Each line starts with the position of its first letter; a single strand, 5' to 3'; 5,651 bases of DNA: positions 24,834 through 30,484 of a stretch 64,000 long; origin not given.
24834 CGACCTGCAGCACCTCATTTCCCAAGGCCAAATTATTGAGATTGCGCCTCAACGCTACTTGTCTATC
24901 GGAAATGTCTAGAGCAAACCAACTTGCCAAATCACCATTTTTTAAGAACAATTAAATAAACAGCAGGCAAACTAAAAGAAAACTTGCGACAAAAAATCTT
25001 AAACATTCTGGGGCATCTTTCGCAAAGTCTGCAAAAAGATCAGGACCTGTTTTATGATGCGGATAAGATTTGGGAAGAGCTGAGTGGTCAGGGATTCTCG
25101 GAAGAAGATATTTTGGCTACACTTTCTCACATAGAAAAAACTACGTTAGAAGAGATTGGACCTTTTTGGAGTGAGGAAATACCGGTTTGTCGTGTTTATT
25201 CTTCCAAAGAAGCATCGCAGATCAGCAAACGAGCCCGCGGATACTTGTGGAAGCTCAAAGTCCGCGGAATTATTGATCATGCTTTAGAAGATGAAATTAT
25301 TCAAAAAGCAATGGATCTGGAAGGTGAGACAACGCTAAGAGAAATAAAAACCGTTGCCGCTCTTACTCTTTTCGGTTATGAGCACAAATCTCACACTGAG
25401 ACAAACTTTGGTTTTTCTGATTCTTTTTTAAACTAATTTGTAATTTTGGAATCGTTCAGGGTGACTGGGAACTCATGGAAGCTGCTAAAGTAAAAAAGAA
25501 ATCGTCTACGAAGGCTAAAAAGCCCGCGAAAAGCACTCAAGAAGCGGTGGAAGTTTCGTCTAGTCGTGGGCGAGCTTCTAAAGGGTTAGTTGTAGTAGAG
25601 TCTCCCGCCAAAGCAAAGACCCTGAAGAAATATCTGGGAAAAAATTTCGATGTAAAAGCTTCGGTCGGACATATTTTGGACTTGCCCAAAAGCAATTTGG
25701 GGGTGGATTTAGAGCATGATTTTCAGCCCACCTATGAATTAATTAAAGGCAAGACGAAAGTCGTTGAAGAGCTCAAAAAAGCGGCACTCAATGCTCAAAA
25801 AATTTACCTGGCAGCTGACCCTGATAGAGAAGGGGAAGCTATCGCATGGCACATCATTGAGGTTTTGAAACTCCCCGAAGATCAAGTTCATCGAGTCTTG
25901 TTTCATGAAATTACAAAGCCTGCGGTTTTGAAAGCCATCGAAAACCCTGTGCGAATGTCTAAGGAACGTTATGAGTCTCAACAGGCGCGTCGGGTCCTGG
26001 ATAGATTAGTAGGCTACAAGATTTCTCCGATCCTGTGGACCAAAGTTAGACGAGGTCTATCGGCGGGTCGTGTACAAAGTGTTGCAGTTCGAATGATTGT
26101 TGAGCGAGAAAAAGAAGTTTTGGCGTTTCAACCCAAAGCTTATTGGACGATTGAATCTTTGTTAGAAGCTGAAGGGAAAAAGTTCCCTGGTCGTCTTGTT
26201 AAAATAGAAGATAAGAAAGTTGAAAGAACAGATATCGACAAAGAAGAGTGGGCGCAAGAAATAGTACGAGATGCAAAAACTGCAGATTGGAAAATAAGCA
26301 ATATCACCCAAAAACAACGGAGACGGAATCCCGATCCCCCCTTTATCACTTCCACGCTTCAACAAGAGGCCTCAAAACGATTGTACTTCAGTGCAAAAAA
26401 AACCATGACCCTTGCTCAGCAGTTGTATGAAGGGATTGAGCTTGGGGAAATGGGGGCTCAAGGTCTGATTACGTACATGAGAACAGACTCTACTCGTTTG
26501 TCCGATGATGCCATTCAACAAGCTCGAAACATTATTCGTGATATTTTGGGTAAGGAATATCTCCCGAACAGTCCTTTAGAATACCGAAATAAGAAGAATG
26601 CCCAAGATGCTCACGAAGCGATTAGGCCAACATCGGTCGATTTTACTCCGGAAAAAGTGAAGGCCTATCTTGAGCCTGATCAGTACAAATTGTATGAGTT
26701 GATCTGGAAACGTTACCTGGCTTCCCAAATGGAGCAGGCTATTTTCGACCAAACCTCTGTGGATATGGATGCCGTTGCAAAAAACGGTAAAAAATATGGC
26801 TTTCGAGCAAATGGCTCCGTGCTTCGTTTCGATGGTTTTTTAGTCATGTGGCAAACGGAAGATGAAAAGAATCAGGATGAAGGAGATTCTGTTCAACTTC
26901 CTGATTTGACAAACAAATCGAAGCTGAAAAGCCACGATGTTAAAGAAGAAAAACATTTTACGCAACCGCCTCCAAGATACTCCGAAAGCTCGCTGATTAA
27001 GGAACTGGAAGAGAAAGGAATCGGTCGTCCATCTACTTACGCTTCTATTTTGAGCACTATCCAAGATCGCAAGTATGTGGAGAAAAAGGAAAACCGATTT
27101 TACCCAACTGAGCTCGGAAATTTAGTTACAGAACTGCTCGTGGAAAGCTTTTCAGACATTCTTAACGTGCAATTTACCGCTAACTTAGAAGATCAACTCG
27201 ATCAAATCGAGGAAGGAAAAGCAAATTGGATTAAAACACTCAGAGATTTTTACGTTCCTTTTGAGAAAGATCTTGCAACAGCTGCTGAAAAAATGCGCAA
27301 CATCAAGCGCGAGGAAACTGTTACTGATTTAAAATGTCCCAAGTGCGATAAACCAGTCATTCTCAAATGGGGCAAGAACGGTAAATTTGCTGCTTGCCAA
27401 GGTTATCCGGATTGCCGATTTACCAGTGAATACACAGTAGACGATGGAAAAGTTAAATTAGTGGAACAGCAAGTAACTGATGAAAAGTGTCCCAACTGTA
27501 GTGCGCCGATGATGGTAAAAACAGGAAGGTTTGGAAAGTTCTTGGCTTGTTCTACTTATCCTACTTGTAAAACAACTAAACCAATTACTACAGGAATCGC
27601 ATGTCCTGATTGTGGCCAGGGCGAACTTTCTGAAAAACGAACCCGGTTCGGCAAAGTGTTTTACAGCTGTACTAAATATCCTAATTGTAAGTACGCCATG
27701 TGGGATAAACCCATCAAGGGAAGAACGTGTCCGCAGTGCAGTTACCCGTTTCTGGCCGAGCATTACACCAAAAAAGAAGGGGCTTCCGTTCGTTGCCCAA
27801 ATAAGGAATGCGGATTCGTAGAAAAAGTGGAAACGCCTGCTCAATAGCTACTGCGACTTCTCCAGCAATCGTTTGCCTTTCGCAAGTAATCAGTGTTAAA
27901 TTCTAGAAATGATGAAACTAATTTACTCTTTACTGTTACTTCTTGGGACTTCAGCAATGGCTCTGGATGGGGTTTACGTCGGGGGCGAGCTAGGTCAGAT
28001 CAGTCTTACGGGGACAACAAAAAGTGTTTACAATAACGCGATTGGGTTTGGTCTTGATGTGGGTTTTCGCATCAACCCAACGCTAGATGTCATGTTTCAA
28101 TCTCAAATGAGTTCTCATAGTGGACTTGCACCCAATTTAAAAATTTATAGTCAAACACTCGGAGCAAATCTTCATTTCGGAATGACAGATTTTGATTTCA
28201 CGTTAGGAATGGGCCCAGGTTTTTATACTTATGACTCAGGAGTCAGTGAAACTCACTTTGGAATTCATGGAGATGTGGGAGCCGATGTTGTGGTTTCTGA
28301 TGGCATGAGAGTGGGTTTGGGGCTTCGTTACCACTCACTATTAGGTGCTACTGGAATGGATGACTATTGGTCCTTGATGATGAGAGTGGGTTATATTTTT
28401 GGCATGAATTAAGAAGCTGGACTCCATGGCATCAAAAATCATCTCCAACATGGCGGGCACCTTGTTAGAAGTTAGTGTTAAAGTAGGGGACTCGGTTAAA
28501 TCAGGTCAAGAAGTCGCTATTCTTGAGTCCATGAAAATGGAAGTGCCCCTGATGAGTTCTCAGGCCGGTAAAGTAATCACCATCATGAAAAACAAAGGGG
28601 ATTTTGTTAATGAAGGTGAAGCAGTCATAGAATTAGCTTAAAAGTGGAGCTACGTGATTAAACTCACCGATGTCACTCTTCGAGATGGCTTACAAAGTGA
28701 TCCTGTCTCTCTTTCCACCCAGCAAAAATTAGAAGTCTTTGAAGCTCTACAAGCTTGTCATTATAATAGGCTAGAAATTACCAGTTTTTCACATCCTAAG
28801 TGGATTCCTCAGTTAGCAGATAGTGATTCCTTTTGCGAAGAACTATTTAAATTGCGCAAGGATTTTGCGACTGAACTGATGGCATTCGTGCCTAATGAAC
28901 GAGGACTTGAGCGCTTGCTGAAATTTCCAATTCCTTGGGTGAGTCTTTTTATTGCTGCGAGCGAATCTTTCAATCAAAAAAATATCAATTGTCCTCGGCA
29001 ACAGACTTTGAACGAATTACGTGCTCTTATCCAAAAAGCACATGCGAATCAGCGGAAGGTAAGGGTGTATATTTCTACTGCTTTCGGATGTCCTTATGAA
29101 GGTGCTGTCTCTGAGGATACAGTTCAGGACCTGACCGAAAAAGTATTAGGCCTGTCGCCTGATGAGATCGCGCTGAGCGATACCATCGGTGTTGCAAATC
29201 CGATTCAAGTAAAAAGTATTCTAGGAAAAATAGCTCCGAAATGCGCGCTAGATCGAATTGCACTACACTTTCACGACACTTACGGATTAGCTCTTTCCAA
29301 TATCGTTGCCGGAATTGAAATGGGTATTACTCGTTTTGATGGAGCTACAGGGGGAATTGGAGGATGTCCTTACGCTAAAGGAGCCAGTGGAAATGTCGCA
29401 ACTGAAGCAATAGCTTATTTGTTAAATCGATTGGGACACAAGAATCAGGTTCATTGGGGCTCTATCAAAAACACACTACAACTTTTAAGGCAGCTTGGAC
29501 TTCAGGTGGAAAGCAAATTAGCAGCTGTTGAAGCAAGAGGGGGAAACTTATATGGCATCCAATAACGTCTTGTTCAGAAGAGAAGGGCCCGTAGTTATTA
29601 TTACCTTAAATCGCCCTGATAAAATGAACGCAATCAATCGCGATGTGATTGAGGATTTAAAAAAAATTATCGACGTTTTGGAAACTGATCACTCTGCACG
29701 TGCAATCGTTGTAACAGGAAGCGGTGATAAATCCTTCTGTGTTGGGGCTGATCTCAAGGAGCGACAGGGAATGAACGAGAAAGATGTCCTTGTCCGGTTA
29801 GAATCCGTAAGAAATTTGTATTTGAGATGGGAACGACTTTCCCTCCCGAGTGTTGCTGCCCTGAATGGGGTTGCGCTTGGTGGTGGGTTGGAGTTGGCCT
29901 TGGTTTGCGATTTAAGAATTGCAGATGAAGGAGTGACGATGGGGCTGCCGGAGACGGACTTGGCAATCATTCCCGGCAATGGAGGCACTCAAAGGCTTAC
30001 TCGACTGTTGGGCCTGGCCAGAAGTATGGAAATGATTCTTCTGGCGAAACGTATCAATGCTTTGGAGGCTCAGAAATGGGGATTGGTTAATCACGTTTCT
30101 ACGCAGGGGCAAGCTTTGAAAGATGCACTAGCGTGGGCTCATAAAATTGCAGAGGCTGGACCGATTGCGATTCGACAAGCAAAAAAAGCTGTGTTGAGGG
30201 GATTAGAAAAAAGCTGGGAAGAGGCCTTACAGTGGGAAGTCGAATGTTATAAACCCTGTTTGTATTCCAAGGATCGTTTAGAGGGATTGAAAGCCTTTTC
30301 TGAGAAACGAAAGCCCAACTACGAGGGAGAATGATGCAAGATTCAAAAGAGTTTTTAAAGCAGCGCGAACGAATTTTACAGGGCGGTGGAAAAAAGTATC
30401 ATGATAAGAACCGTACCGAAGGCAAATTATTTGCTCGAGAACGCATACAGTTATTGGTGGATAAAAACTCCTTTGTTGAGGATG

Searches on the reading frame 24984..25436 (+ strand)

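Call 47: search_protein_families(library=pfam, proteins=[window:24984-25436:+], max_evalue=0.001)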
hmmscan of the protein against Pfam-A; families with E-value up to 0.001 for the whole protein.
window:24984-25436:+ (150 aa): 1 family
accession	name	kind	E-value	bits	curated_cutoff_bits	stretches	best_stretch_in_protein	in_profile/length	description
PF04361.18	DUF494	-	3.2e-17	63.2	22.6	1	6-134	2-133/153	Protein of unknown function (DUF494)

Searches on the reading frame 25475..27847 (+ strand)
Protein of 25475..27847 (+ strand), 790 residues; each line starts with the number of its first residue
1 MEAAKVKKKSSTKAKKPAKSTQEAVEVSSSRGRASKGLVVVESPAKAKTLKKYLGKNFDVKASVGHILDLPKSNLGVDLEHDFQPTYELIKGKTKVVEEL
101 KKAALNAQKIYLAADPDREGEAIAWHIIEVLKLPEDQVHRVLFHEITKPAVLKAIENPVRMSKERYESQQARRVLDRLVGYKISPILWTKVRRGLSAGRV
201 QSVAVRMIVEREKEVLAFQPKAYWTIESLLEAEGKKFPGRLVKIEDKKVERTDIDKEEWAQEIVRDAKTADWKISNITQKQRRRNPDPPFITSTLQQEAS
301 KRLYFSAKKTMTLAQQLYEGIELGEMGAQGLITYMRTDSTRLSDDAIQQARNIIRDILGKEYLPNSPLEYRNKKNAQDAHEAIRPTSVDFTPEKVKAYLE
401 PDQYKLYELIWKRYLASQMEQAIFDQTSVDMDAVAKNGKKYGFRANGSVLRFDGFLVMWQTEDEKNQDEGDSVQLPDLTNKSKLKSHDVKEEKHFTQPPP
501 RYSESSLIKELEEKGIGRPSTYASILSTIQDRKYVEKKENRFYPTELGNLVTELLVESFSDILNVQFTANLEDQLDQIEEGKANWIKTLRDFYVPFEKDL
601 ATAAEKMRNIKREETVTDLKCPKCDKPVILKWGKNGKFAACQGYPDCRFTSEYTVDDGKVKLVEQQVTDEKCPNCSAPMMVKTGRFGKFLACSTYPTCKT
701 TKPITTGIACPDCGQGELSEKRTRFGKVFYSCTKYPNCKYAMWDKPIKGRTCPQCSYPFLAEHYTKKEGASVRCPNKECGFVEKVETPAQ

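Call 47: search_protein_families(library=pfam, proteins=[window:25475-27847:+], max_evalue=0.001)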
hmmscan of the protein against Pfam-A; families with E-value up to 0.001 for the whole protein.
window:25475-27847:+ (790 aa): 3 families
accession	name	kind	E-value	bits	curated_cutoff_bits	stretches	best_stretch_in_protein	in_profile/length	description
PF01131.25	Topoisom_bac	-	3.1e-125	418.8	35.1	1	163-588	4-409/411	DNA topoisomerase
PF01396.24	Zn_ribbon_Top1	-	1.2e-37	127.9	32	3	669-704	1-36/39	Topoisomerase DNA binding C4 zinc finger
PF01751.28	Toprim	-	1.6e-24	86.3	23.1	1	38-146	2-96/96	Toprim domain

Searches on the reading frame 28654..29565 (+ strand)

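Call 47: search_protein_families(library=pfam, proteins=[window:28654-29565:+], max_evalue=0.001)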
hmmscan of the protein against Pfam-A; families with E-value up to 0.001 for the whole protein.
window:28654-29565:+ (303 aa): 1 family
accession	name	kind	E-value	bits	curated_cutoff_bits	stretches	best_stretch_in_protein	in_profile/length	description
PF00682.25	HMGL-like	-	1.3e-40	139.9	29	1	2-276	2-258/260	HMGL-like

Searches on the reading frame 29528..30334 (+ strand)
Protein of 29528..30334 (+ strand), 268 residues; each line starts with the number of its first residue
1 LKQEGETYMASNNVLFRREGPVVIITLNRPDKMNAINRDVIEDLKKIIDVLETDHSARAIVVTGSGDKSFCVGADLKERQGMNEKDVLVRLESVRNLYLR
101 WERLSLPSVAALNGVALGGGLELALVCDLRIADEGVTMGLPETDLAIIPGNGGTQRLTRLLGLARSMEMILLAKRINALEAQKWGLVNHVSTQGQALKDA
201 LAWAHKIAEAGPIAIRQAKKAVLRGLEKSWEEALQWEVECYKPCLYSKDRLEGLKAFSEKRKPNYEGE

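Call 47: search_protein_families(library=pfam, proteins=[window:29528-30334:+], max_evalue=0.001)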
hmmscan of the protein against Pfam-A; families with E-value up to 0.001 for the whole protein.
window:29528-30334:+ (268 aa): 2 families
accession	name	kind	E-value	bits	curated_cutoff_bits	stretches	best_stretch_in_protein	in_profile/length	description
PF00378.25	ECH_1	-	8.5e-66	222.3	27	1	19-267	3-250/251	Enoyl-CoA hydratase/isomerase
PF16113.10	ECH_2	-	3e-33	116.2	27.2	1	23-201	2-184/335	Enoyl-CoA hydratase/isomerase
